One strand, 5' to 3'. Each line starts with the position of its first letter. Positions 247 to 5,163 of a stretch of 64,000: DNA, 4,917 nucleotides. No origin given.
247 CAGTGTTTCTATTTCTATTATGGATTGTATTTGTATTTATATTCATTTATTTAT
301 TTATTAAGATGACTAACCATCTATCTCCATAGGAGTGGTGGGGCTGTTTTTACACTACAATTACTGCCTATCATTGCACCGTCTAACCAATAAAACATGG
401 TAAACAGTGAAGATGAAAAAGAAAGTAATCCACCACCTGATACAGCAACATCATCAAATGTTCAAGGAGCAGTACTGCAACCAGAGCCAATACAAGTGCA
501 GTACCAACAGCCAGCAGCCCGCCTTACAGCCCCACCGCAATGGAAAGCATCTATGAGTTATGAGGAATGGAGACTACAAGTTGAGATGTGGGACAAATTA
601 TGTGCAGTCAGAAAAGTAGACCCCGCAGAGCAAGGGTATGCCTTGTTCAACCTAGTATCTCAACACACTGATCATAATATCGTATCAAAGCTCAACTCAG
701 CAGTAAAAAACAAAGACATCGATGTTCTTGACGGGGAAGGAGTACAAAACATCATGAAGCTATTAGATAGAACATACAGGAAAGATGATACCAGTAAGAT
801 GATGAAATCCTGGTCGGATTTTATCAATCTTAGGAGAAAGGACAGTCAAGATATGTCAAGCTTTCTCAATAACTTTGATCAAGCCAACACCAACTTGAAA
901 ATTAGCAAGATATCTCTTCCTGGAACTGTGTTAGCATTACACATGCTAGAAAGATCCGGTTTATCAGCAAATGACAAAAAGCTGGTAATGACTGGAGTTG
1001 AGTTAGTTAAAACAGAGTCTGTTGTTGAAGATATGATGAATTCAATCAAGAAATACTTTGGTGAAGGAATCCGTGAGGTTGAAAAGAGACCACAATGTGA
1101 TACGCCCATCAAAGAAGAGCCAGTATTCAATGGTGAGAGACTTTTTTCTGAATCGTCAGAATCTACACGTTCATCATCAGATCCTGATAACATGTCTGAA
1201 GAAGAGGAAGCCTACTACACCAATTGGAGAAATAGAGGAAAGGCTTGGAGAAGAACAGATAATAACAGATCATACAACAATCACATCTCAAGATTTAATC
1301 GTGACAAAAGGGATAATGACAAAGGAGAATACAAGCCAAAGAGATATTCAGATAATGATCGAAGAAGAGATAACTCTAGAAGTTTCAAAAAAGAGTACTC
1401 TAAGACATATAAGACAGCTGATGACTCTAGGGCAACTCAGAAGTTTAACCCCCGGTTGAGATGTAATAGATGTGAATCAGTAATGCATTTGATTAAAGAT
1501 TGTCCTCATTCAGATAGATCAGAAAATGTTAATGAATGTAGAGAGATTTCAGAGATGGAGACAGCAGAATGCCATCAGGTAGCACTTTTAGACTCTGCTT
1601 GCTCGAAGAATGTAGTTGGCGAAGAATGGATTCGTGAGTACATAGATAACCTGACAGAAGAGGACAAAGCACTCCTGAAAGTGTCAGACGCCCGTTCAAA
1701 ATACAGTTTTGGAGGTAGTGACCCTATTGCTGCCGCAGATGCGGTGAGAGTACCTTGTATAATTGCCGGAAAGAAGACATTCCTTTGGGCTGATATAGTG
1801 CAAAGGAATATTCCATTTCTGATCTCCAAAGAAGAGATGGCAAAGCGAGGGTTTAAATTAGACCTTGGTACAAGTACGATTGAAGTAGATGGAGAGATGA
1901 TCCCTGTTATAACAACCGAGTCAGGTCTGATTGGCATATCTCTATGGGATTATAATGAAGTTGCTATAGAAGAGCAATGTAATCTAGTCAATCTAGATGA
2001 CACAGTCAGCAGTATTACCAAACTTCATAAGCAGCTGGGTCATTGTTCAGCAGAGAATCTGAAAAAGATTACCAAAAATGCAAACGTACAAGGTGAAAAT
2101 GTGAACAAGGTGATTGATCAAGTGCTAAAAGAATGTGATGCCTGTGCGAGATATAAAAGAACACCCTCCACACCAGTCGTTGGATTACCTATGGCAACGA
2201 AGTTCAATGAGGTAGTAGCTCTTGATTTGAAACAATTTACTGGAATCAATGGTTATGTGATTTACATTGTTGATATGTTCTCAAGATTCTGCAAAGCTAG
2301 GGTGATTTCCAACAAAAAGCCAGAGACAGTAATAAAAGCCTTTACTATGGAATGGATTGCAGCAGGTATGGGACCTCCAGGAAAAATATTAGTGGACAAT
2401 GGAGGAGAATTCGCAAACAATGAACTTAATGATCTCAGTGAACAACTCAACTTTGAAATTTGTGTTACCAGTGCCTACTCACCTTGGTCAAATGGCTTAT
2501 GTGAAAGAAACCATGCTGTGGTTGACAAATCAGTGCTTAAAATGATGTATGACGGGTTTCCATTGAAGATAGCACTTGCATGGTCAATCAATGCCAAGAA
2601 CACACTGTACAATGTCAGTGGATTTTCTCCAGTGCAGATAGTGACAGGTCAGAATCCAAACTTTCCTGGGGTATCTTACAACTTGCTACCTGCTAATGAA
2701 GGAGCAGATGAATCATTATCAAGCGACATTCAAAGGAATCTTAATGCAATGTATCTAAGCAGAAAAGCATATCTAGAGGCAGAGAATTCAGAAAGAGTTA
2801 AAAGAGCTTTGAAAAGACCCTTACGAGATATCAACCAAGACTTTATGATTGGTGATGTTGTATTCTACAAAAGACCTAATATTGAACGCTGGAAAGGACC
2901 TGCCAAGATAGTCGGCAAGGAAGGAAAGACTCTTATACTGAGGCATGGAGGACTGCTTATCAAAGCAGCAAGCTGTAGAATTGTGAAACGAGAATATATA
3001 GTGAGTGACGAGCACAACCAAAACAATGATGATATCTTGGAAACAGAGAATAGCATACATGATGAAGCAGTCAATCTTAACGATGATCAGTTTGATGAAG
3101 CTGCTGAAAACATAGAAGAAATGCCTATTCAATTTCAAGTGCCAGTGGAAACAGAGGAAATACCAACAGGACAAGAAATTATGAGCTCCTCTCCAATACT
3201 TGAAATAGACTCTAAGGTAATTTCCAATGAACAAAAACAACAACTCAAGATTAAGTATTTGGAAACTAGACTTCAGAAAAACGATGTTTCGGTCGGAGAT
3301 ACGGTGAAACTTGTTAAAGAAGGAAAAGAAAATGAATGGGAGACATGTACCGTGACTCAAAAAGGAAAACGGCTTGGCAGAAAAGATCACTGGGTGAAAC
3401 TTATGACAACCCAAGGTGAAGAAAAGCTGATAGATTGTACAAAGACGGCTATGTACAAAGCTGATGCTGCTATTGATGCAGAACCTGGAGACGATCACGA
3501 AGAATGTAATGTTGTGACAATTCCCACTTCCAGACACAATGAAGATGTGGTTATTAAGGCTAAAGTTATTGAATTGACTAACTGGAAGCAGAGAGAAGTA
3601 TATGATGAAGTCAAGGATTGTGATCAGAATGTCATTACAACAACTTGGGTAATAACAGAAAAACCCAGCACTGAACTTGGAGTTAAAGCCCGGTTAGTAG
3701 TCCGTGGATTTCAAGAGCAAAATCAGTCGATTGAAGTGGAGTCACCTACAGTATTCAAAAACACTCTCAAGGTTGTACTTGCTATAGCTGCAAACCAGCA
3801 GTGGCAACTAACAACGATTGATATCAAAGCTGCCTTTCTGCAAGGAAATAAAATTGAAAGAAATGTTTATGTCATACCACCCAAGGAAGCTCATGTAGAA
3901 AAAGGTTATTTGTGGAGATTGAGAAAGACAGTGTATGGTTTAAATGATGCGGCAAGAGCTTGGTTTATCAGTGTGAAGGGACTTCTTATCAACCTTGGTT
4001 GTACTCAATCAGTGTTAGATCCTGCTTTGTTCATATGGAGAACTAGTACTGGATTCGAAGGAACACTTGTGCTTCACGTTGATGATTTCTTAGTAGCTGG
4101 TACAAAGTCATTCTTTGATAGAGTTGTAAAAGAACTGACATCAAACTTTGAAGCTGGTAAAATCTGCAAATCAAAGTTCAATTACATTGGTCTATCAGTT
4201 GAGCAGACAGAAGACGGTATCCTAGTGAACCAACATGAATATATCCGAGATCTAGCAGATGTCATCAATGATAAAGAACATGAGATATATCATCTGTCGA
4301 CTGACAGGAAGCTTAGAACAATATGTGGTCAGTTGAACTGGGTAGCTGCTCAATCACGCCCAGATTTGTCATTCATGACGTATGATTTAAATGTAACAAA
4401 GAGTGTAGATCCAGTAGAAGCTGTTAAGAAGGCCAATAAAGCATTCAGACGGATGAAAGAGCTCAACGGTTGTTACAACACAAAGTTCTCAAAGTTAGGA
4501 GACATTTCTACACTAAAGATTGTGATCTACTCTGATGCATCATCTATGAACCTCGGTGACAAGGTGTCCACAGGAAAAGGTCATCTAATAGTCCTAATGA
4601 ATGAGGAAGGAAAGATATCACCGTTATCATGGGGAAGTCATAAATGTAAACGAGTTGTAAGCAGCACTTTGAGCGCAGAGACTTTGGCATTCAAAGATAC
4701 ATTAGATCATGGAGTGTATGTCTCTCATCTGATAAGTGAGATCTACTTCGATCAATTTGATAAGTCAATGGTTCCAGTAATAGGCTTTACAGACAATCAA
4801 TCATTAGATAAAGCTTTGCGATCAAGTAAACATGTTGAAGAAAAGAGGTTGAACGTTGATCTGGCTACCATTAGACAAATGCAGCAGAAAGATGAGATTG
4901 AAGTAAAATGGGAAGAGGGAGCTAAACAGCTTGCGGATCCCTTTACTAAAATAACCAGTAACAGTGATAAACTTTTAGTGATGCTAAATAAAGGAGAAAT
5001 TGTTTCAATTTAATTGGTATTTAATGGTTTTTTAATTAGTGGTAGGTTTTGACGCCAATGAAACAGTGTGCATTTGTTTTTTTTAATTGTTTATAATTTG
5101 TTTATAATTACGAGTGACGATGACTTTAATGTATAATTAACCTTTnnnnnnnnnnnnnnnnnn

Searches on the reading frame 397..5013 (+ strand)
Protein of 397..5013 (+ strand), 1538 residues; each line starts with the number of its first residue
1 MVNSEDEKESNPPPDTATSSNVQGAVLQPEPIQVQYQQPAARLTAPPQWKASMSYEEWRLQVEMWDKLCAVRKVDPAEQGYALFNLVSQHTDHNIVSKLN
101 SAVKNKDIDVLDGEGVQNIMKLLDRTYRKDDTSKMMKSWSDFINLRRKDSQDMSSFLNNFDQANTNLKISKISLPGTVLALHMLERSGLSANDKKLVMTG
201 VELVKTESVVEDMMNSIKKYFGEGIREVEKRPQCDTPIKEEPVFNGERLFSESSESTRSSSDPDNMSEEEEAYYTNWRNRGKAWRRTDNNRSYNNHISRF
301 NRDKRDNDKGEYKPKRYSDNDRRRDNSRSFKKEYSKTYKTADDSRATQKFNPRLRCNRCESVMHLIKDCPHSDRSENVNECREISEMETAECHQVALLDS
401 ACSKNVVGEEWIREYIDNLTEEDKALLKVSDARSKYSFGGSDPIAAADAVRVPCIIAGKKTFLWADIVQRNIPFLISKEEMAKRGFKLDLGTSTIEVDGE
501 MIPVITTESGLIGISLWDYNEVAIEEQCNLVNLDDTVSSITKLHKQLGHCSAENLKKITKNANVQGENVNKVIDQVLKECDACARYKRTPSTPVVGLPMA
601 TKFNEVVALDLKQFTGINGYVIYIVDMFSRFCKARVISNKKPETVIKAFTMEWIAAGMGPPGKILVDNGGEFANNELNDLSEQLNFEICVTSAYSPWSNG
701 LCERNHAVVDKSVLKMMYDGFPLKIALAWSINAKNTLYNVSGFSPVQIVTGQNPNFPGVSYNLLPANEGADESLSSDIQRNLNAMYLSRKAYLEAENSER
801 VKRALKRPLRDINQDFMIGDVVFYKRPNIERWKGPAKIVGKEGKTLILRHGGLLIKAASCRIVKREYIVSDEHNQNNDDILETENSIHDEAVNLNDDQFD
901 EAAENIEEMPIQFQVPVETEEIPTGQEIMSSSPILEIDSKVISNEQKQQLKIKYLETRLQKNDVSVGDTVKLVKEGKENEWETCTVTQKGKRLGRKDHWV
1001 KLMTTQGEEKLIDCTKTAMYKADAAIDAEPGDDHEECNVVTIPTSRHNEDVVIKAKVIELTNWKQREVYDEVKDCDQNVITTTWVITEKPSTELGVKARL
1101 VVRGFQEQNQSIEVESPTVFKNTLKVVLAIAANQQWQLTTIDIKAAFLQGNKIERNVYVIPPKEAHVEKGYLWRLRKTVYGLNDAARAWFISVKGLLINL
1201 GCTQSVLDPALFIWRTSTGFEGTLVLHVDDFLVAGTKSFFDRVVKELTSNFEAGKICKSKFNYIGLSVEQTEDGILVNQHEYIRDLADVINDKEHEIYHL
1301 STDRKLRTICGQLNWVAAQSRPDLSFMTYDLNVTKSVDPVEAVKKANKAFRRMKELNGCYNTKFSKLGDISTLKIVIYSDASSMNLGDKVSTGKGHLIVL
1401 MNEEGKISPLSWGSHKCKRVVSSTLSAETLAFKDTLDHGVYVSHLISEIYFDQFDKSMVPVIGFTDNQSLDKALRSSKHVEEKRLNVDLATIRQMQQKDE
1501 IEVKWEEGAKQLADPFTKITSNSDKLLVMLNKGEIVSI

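Call 26: search_protein_families(library=pfam, proteins=[window:397-5013:+], max_evalue=0.001)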
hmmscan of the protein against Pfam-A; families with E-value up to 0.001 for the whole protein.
window:397-5013:+ (1538 aa): 2 families
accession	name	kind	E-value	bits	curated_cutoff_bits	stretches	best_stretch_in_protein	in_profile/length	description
PF07727.20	RVT_2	-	1.5e-32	113.5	31.6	1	1068-1286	3-226/244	Reverse transcriptase (RNA-dependent DNA polymerase)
PF00665.32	rve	-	4.6e-09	36.9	32.6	1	604-696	5-102/102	Integrase core domain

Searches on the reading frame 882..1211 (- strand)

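Call 60: search_protein_families(library=pfam, alignment_id=A2, max_evalue=0.001)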
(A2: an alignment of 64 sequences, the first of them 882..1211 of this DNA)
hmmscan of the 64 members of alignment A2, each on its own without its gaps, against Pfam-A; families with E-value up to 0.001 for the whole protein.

A. member 1, window:882-1211:- (110 aa): 0 families

B. families by the number of members that match (of 64 scanned): 10 families
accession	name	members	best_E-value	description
PF01541.30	GIY-YIG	3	1.3e-07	GIY-YIG catalytic domain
PF25174.1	Beta-prop_THOC3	1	3.8e-10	THOC3 beta-propeller domain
PF00400.38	WD40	1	2e-09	WD domain, G-beta repeat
PF05887.16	Trypan_PARP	1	2.2e-08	Procyclic acidic repetitive protein (PARP)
PF22807.2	TrAA12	1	6.3e-08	TrAA12-like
PF24817.1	WD40_WDHD1_1st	1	1.8e-07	WDHD1 first WD40 domain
PF23869.1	Beta-prop_WDR75_1st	1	4.8e-07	WD repeat-containing protein 75 first beta-propeller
PF09809.14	MRP-L27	1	2.1e-06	Mitochondrial ribosomal protein L27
PF25173.1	Beta-prop_WDR3_1st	1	2.8e-05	WDR3 first beta-propeller domain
PF24814.1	WD40_Prp19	1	0.0003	Prp19 WD40 domain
